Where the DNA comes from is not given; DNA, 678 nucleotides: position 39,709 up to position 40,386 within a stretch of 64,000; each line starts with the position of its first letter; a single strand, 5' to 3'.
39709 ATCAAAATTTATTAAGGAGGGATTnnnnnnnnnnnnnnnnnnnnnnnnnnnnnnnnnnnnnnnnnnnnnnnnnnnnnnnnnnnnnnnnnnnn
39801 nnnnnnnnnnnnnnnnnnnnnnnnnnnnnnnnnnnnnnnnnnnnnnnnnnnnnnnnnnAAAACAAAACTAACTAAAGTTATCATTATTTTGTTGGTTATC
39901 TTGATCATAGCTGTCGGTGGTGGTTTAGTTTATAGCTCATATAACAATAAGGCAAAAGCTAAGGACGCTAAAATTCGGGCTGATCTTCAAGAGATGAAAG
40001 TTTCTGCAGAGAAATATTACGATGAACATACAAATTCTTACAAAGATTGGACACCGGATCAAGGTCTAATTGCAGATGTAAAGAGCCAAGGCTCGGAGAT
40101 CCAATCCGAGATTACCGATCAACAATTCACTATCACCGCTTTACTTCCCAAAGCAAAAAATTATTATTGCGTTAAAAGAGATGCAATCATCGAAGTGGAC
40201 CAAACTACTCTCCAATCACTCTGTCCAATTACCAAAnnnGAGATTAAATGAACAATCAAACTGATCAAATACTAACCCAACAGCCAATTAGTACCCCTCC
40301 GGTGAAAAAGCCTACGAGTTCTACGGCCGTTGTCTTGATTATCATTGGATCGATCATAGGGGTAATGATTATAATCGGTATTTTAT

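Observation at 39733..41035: Tandem GspG/pseudopilin-like paralogs with an ordinary TM anchor instead of a class III prepilin signal, followed by two ~40-aa TM peptides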

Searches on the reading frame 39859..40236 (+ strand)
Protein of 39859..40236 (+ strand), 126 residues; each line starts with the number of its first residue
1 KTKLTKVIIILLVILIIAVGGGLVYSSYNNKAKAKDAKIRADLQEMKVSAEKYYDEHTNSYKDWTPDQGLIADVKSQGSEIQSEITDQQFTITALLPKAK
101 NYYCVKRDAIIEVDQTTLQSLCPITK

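Call 11: search_solved_structures(query=A1, max_evalue=10, show_alignments=4)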
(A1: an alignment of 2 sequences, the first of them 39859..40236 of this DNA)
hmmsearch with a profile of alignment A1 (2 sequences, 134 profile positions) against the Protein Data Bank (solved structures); distinct sequences matched with E-value up to 10: 32.
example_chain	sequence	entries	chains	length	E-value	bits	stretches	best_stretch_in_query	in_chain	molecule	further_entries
9egp_A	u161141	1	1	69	0.00019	24.6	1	14-64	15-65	Geopilin domain 1 protein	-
5wda_A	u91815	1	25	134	0.00037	23.6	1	14-65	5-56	General secretion pathway protein G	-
2m7g_A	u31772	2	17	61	0.035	17.2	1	14-64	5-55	Geopilin domain 1 protein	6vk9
8pfb_G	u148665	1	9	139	0.052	16.7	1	14-63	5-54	Type IV pilin PilE1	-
6xxd_A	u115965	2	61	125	0.057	16.5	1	14-70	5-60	PilA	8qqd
7tgg_A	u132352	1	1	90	0.09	15.9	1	14-64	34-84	Geopilin domain 1 protein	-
8tj2_C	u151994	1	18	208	0.27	14.4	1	14-77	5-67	Type IV major pilin protein PilA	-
9z12_L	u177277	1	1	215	0.31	14.2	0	58-81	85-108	Antibody B3-1 Light Chain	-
8tob_GA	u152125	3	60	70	0.49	13.5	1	14-64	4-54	Fimbrial protein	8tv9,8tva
8dyy_L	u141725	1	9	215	0.56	13.3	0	65-125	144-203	334 Fab light chain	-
9dsr_B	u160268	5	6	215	0.57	13.3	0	65-125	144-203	Light chain of Fab MS-1805 | Light Chain of Fab 7088 | MS-1805 Fab Light Chain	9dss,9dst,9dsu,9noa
8rdy_B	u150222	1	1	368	0.79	12.8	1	69-106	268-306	Glutathione S-transferase class-mu 26 kDa isozyme,Protein PXR1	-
9cye_L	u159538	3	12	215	0.83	12.8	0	65-125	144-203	DA03E17 Fab light chain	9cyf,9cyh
8dx4_A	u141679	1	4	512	0.93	12.6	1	32-83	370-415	Maltodextrin-binding protein,Putative pilin protein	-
5dup_L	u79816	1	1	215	0.94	12.6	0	65-125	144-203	AVFluIgG03 Light Chain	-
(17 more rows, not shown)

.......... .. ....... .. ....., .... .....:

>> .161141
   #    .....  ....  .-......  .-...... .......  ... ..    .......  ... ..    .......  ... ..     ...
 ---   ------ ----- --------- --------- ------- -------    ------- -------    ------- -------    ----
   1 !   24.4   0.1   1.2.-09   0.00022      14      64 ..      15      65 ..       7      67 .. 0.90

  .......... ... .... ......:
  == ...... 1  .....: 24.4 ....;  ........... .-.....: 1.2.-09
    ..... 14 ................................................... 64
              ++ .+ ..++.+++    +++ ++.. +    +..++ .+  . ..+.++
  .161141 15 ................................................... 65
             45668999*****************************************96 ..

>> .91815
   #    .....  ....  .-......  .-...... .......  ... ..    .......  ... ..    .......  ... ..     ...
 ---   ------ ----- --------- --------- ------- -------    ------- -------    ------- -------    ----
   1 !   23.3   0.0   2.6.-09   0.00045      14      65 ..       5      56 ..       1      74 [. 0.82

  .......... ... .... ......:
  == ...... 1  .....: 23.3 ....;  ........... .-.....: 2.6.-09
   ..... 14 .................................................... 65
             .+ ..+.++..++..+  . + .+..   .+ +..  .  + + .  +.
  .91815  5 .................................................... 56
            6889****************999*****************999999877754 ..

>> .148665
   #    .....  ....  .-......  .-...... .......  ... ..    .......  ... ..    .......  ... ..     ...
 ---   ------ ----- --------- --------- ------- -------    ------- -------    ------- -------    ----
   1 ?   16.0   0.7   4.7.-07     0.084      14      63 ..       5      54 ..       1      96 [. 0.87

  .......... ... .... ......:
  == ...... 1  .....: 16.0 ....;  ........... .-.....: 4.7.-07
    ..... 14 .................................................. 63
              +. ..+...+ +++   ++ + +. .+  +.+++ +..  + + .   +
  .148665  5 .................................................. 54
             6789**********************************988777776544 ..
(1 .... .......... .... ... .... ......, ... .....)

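Call 15: search_protein_representatives(alignment_id=A1)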
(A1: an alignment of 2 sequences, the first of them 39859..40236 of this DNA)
Query: 2 sequences, 134 profile positions. Proteins with E-value up to 0.001 (for the whole library): 4560; up to 1e-10: 74; up to 1e-30: 2. The best 150 are listed.
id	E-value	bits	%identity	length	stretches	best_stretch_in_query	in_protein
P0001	3.1e-71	253.7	-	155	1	1-134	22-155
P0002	3.7e-43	162.8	-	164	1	2-130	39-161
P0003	2.6e-28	114.8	-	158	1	4-125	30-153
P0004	3.9e-23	98.1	-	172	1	2-123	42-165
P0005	1.1e-21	93.3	-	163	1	2-113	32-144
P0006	8.6e-20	87.2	-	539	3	4-114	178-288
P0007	1.2e-18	83.5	-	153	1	10-114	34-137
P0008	2.5e-18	82.5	-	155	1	6-114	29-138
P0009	2.1e-16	76.3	-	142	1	10-129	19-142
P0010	2.0e-15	73.0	-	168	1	10-115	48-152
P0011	4.3e-15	72.0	-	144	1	4-114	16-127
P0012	7.9e-15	71.1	-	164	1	3-122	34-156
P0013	2.1e-14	69.8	-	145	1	14-129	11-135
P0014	2.2e-14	69.7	-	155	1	5-114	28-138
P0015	2.3e-14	69.6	-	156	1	6-113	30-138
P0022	4.2e-13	65.6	-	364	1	7-123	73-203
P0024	6.6e-13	64.9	-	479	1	6-113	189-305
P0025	9.1e-13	64.5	-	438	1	5-129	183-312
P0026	9.7e-13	64.4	-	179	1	4-115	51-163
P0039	7.5e-12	61.5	-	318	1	4-120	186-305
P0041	8.0e-12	61.4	-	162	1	6-114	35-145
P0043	8.2e-12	61.4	-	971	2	32-120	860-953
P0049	2.7e-11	59.7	-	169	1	7-113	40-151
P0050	2.7e-11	59.7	-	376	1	7-113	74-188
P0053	3.4e-11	59.4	-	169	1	7-113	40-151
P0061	6.0e-11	58.6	-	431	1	3-124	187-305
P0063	7.0e-11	58.4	-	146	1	2-114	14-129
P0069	9.1e-11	58.0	-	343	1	7-122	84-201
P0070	9.4e-11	58.0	-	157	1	6-115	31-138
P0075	1.1e-10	57.8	-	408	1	8-115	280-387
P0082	1.4e-10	57.4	-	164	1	4-118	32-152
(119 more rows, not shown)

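Call 21: find_encoding_contigs(protein=P0002, flank=6000, max_places=4)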
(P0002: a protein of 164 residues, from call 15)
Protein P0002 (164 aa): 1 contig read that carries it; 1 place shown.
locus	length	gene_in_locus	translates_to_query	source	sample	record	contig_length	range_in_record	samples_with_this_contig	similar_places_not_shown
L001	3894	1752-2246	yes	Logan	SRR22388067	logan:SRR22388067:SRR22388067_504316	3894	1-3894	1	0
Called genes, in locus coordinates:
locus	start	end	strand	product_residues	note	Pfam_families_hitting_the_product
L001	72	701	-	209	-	PF01909:NTP_transf_2, PF18765:Polbeta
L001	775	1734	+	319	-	PF00579:tRNA-synt_1b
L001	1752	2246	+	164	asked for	-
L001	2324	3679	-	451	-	PF02878:PGM_PMM_I, PF02879:PGM_PMM_II, PF02880:PGM_PMM_III, PF00408:PGM_PMM_IV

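Call 22: find_encoding_contigs(protein=P0003, flank=6000, max_places=4)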
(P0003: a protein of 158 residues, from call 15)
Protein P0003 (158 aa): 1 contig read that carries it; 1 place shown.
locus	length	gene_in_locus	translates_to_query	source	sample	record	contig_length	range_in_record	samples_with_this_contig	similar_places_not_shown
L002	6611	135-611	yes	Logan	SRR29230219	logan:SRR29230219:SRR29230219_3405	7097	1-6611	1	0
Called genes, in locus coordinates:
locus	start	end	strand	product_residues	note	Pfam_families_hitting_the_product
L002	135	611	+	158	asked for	-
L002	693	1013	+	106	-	-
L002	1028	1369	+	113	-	-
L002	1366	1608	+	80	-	-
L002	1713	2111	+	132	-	-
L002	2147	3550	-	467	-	PF02878:PGM_PMM_I, PF02879:PGM_PMM_II, PF02880:PGM_PMM_III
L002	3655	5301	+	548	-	PF06418:CTP_synth_N, PF00117:GATase, PF07722:Peptidase_C26 (faint)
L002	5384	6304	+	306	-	-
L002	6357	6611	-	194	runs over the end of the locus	PF04294:VanW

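Call 30: find_encoding_contigs(protein=P0026, flank=8000, max_places=3)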
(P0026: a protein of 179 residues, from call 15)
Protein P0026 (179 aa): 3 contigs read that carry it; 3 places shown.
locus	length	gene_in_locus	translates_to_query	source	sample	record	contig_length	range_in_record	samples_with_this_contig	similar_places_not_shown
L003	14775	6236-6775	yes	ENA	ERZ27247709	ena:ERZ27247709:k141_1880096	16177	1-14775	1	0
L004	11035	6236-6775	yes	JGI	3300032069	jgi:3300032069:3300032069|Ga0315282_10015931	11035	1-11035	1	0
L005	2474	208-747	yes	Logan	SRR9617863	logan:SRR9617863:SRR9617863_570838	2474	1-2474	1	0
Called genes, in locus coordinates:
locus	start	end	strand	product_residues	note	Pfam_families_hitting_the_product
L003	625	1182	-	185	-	PF00561:Abhydrolase_1 (faint), PF06821:Ser_hydrolase, PF12697:Abhydrolase_6 (faint)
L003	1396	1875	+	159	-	-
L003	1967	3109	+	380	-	PF03054:tRNA_Me_trans, PF20259:tRNA_Me_trans_M, PF20258:tRNA_Me_trans_C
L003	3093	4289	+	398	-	PF22694:CtpB_N-like, PF00595:PDZ, PF13180:PDZ_2, PF17820:PDZ_6, PF03572:Peptidase_S41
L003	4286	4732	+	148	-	PF01281:Ribosomal_L9_N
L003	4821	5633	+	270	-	PF08334:T2SSG (weak)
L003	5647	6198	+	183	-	PF04011:LemA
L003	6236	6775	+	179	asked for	-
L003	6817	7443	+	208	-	-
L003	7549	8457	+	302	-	PF01435:Peptidase_M48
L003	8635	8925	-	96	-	-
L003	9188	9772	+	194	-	PF20803:PaaX_M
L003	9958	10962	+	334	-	-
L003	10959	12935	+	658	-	PF22745:Nlig-Ia, PF01653:DNA_ligase_aden, PF03120:OB_DNA_ligase, PF03119:DNA_ligase_ZBD, PF12826:HHH_2, PF14520:HHH_5 (weak), PF00633:HHH (weak), PF00533:BRCT, +1 more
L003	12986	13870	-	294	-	-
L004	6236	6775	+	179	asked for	-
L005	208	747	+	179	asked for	-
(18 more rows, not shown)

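Call 54: search_protein_families(library=pfam, proteins=[P0006, P0024, P0025, P0039, P0061, P0043, P0022, P0050, P0069, P0075], max_evalue=0.01)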
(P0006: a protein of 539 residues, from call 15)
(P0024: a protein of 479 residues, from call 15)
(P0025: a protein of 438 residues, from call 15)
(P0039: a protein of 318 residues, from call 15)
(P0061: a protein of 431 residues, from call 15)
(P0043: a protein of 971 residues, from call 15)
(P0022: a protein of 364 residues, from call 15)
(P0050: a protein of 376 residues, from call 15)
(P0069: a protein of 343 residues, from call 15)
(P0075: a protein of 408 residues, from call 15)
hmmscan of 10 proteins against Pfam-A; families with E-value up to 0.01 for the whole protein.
P0006 (539 aa): 5 families
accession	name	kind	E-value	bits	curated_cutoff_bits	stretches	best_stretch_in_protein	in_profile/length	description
PF06271.18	RDD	-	1.9e-08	35.1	24.1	1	41-194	2-119/137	RDD family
PF13240.11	Zn_Ribbon_1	-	2.5e-05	24.3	25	1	2-24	1-23/23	zinc-ribbon domain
PF12773.13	DZR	-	0.002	18.7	27.3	1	3-24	1-22/45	Double zinc ribbon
PF13248.11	Zn_ribbon_3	-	0.0074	16.2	27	0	3-23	5-25/26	zinc-ribbon domain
PF24463.1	DUF7577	-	0.0088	16.1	28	0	2-24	4-26/27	Domain of unknown function (DUF7577)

P0024 (479 aa): 4 families
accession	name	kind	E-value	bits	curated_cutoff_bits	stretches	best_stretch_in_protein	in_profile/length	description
PF06271.18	RDD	-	1.7e-13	51.5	24.1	1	37-206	1-122/137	RDD family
PF13240.11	Zn_Ribbon_1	-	8e-06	25.9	25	1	2-23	1-22/23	zinc-ribbon domain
PF12773.13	DZR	-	0.00056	20.4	27.3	1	3-25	1-23/45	Double zinc ribbon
PF13248.11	Zn_ribbon_3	-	0.0055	16.6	27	0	3-22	5-24/26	zinc-ribbon domain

P0025 (438 aa): 4 families
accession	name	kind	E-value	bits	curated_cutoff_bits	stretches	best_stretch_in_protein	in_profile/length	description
PF06271.18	RDD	-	5.1e-13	49.9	24.1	1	38-200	1-113/137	RDD family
PF13240.11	Zn_Ribbon_1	-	5.6e-06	26.4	25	1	2-24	1-23/23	zinc-ribbon domain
PF12773.13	DZR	-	0.0019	18.7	27.3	1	3-24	1-22/45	Double zinc ribbon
PF24463.1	DUF7577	-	0.0024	17.9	28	1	3-24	5-26/27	Domain of unknown function (DUF7577)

P0039 (318 aa): 5 families
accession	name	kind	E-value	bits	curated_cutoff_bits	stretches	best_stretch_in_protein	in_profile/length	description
PF06271.18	RDD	-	2.3e-16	60.8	24.1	1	42-200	1-120/137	RDD family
PF13240.11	Zn_Ribbon_1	-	3.4e-06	27.1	25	1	2-23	1-22/23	zinc-ribbon domain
PF02653.21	BPD_transp_2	-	0.00034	20.3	26.8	0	49-128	51-131/269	Branched-chain amino acid transport system / permease component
PF12773.13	DZR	-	0.00063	20.3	27.3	1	3-24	1-22/45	Double zinc ribbon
PF14803.11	Zn_ribbon_Nudix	-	0.0033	17.8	25.6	0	15-29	1-15/34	Nudix N-terminal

P0061 (431 aa): 6 families
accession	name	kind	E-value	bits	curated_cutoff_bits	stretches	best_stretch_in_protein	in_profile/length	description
PF06271.18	RDD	-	1.4e-10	42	24.1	1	47-196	1-107/137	RDD family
PF13240.11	Zn_Ribbon_1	-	5.9e-08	32.7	25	1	2-23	1-22/23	zinc-ribbon domain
PF13248.11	Zn_ribbon_3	-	1.1e-06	28.3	27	1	2-24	4-26/26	zinc-ribbon domain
PF12773.13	DZR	-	3.7e-05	24.2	27.3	1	3-24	1-22/45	Double zinc ribbon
PF24463.1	DUF7577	-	8.1e-05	22.6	28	1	2-22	4-24/27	Domain of unknown function (DUF7577)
PF00641.23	Zn_ribbon_RanBP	-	0.0053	16.4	27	1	3-22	7-26/30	Zn-finger in Ran binding protein and others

P0043 (971 aa): 1 family
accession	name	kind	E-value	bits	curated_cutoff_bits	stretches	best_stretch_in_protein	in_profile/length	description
PF11832.13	DUF3352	-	1.2e-17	64.2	26.8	1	90-525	5-395/536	Protein of unknown function (DUF3352)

P0022 (364 aa): 0 families

P0050 (376 aa): 1 family
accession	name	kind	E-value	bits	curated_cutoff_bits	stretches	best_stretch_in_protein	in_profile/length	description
PF06271.18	RDD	-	3.6e-09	37.5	24.1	1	1-56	76-136/137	RDD family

P0069 (343 aa): 0 families

P0075 (408 aa): 1 family
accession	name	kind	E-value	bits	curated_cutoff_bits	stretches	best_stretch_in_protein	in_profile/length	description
PF06790.16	UPF0259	-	0.0048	17.2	31.4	1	90-191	86-184/248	Uncharacterised protein family (UPF0259)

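Call 57: find_encoding_contigs(protein=P0004, flank=6000, max_places=2)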
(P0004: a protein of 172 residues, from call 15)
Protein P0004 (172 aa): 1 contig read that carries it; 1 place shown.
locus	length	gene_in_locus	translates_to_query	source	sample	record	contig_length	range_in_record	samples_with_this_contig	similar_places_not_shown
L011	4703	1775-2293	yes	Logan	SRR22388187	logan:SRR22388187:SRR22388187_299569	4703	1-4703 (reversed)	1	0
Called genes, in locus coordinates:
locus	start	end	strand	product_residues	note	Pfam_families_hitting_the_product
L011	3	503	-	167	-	?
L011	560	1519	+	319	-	PF00579:tRNA-synt_1b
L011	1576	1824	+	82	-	-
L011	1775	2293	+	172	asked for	-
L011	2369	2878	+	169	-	-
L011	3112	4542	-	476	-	PF02878:PGM_PMM_I, PF02879:PGM_PMM_II, PF02880:PGM_PMM_III, PF00408:PGM_PMM_IV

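Call 58: find_encoding_contigs(protein=P0005, flank=6000, max_places=2)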
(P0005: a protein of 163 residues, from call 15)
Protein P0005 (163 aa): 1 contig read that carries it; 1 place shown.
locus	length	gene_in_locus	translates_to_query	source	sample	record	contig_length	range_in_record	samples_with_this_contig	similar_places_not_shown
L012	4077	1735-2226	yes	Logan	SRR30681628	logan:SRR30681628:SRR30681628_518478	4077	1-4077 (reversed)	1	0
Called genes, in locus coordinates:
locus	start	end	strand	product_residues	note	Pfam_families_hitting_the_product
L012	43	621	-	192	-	PF01909:NTP_transf_2, PF18765:Polbeta (weak)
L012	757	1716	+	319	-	PF00579:tRNA-synt_1b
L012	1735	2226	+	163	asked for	-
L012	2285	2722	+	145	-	PF00583:Acetyltransf_1, PF13673:Acetyltransf_10, PF13508:Acetyltransf_7, PF08445:FR47 (weak)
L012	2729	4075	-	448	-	?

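Call 59: find_encoding_contigs(protein=P0012, flank=6000, max_places=2)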
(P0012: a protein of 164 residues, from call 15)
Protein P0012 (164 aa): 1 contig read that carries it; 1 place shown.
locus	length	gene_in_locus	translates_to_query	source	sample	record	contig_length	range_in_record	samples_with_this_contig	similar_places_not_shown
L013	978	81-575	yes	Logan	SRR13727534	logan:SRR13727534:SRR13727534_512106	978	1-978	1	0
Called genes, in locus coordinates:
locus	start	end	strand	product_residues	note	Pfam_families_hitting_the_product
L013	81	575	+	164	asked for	-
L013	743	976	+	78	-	?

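Call 78: find_encoding_contigs(protein=P0049, flank=6000, max_places=2)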
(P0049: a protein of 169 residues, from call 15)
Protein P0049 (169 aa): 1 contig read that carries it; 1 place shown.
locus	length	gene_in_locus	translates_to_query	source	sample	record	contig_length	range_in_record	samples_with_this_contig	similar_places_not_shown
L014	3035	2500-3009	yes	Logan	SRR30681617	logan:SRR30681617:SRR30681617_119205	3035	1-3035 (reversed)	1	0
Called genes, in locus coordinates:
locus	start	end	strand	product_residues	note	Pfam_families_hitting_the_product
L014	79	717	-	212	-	PF01909:NTP_transf_2, PF18765:Polbeta (weak)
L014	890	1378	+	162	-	-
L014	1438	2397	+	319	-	PF00579:tRNA-synt_1b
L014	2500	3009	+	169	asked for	-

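Call 79: find_encoding_contigs(protein=P0009, flank=6000, max_places=2)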
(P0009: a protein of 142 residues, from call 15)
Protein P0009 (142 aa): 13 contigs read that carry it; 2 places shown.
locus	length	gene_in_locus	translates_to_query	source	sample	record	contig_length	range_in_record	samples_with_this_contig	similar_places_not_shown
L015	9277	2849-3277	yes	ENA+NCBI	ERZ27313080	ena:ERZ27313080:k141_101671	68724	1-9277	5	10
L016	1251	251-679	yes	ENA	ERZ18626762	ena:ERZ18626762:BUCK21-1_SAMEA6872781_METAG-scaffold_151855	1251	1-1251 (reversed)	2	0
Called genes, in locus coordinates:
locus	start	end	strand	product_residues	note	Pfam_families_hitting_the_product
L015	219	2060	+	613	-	PF00580:UvrD-helicase, PF13245:AAA_19, PF13604:AAA_30 (faint), PF01443:Viral_helicase1 (faint), PF13361:UvrD_C, PF13538:UvrD_C_2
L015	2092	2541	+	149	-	-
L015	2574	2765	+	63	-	-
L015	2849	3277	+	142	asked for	-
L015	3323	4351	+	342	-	PF03990:DUF348 (weak), PF07501:G5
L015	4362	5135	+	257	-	PF00398:RrnaAD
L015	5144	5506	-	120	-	-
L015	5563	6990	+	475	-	PF01566:Nramp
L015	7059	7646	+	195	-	-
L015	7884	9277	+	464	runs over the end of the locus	PF00133:tRNA-synt_1, PF01406:tRNA-synt_1e, PF09334:tRNA-synt_1g, PF00133:tRNA-synt_1, PF01406:tRNA-synt_1e (weak), PF19303:Anticodon_3 (weak), PF08264:Anticodon_1 (weak)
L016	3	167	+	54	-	?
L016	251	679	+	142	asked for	-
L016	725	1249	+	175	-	?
